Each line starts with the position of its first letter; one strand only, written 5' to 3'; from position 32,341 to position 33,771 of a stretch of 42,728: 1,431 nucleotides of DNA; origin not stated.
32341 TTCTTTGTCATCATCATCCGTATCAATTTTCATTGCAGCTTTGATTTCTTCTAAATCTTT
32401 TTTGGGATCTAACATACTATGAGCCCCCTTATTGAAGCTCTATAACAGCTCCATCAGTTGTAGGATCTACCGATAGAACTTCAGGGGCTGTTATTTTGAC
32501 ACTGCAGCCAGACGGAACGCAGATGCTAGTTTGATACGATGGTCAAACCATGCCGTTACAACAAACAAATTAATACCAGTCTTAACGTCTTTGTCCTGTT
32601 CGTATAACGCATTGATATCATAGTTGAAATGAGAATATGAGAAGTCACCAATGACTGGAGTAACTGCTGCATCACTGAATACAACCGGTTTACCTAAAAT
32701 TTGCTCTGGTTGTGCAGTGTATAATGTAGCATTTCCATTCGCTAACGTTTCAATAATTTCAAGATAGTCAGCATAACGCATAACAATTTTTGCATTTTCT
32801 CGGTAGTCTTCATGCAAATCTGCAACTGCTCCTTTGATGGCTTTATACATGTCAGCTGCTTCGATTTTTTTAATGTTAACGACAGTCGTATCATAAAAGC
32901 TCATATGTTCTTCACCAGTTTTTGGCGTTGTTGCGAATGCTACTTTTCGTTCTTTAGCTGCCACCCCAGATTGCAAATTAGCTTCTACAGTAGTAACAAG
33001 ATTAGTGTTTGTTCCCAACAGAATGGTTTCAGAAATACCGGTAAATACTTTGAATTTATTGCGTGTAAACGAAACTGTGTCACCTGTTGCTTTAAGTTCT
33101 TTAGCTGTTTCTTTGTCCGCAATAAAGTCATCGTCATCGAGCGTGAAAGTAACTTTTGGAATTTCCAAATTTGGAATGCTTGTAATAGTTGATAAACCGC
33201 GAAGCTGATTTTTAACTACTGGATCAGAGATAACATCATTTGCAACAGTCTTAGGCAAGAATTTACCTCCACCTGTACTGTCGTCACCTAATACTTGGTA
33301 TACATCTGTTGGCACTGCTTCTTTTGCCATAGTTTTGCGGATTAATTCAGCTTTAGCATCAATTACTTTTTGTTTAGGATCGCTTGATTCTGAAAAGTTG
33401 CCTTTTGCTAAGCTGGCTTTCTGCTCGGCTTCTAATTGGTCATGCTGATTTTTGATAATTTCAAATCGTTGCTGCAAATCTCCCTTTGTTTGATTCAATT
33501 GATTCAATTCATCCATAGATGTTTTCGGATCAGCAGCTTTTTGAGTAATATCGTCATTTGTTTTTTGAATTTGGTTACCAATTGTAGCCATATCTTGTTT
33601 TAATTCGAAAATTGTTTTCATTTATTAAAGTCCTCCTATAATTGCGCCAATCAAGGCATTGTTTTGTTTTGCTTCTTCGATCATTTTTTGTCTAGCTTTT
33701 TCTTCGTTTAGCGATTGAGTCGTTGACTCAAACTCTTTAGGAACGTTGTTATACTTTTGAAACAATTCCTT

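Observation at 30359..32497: A homologous 20-codon peptide lies in the -1 frame just past the stop codons of both the major capsid and the major tail genes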

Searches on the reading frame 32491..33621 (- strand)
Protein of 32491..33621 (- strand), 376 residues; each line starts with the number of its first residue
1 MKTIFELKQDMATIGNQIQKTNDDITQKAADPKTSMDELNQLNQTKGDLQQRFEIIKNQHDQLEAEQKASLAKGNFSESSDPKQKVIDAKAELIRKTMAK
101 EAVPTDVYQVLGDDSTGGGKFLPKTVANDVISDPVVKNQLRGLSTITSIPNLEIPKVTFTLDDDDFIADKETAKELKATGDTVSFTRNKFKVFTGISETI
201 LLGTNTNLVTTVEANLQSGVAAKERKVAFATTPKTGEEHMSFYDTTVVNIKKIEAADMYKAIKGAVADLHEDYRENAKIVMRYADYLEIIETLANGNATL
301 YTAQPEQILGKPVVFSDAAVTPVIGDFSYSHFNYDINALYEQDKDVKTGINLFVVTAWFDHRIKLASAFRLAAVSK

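Call 9: search_protein_families(library=pfam, proteins=[window:32491-33621:-], max_evalue=0.01)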
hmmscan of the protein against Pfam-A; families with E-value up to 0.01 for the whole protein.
window:32491-33621:- (376 aa): 1 family
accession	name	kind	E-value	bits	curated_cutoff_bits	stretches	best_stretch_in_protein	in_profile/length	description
PF05065.19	Phage_capsid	-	5.2e-14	52.7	24.2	1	118-371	1-277/280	Phage capsid family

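Call 105: find_related_loci(query=window:32494-33621:-, collection=genome_contigs, flank=4000)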
Query window:32494-33621:- (376 aa) in genome_contigs; peptide patterns used: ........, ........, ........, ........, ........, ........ (x = any residue, [..] = any of these).
188 stretches matched a pattern; 36 encode a relative of the query (tblastn E <= 1e-3); 36 distinct loci.
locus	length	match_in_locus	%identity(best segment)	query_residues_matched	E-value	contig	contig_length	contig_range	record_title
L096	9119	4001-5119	90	1-372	0e+0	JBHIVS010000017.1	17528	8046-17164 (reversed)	MAG: Pseudobdellovibrionaceae bacterium isolate MAG4 WDNA01_bin.13.permissive_17, whole genome shotgun sequence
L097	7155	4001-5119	80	1-372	0e+0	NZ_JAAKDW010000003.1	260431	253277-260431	Enterococcus sp. ZJ1622 Scaffold3_1, whole genome shotgun sequence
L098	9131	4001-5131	78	1-376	0e+0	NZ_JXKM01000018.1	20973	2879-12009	Enterococcus devriesei strain DSM 22802 Scaffold18, whole genome shotgun sequence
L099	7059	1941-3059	78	3-374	0e+0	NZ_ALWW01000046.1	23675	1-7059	Listeria fleischmannii subsp. fleischmannii LU2006-1 c56, whole genome shotgun sequence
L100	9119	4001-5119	79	1-372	0e+0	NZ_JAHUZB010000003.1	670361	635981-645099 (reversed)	Enterococcus alishanensis strain ALS3 NODE_3_length_670361_cov_226.497, whole genome shotgun sequence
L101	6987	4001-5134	69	1-376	4e-178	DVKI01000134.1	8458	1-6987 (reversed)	MAG TPA_asm: Candidatus Caccosoma faecigallinarum isolate 14508 CHK57__C433418_L8458_ERR2241743, whole genome shotgun se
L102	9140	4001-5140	67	1-374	6e-173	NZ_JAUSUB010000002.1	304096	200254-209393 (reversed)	Cytobacillus purgationiresistens strain DSM 23494 Ga0480534_02, whole genome shotgun sequence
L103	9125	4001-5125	69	2-372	1e-172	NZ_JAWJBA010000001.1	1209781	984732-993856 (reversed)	Alkalihalophilus lindianensis strain BZ-TG-R113 NODE_1_length_1209781_cov_107.460642, whole genome shotgun sequence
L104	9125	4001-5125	69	2-372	1e-172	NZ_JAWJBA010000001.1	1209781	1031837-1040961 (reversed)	Alkalihalophilus lindianensis strain BZ-TG-R113 NODE_1_length_1209781_cov_107.460642, whole genome shotgun sequence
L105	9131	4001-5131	67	2-376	2e-171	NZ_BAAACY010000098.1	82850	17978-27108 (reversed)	Virgibacillus salarius strain JCM 12946 sequence098, whole genome shotgun sequence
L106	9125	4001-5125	66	3-375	1e-168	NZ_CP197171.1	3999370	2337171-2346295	Amphibacillus sp. Q70 chromosome, complete genome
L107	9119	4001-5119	67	1-374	1e-167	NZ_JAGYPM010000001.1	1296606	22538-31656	Cytobacillus citreus strain FJAT-49705 Scaffold1, whole genome shotgun sequence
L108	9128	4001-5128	65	2-375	6e-162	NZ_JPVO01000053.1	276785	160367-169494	Ureibacillus sinduriensis BLB-1 = JCM 15800 contig4, whole genome shotgun sequence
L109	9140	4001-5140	66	1-375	6e-161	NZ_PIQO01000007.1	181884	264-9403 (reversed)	Heyndrickxia camelliae strain 7578-1 scaffold7, whole genome shotgun sequence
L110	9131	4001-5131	63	3-375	2e-160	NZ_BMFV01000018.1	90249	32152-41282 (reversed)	Pullulanibacillus pueri strain CGMCC 1.12777 sequence18, whole genome shotgun sequence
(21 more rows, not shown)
